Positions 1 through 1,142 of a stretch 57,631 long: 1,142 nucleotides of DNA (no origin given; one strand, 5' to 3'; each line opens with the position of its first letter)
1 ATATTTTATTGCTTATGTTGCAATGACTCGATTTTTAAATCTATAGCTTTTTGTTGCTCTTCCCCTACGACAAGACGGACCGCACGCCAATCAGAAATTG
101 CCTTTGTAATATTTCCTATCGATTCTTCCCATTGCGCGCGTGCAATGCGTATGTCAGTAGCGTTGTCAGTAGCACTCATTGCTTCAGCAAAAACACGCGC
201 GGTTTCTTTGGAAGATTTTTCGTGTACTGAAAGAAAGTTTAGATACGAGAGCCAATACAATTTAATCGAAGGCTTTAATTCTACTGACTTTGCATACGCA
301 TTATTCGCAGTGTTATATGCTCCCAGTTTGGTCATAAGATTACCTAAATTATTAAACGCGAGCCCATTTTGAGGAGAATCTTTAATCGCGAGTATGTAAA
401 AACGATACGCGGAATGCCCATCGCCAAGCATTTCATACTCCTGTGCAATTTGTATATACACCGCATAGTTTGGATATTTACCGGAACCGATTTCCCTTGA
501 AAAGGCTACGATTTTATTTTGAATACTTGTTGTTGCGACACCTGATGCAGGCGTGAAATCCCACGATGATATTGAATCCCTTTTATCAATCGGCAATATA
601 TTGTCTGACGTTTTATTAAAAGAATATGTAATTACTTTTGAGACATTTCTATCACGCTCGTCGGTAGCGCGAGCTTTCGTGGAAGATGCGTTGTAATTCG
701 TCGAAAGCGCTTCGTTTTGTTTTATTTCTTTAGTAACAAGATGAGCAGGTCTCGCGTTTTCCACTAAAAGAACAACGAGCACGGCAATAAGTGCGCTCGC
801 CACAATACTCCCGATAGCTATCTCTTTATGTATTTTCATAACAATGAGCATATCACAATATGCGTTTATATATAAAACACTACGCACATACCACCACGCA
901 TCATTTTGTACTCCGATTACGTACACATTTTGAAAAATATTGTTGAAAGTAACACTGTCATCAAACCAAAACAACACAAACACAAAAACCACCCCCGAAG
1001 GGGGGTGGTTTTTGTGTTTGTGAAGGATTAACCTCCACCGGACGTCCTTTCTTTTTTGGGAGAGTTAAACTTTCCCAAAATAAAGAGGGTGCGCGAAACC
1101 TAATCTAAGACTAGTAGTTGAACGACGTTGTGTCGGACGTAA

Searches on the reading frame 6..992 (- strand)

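Call 76: search_protein_families(library=pfam, proteins=[window:6-992:-], max_evalue=0.0001)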
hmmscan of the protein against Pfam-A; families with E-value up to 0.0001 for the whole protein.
window:6-992:- (328 aa): 2 families
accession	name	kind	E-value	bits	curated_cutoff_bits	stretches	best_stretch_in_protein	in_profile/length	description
PF23914.1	TPR_CcmH_CycH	-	8.1e-07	29.4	42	1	203-314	43-156/158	Cytochrome c-type biogenesis protein H TPR domain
PF23241.1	HAT_PRP39_C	-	8.3e-05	23.1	33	0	231-304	46-118/139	PRP39 C-terminal HAT repeat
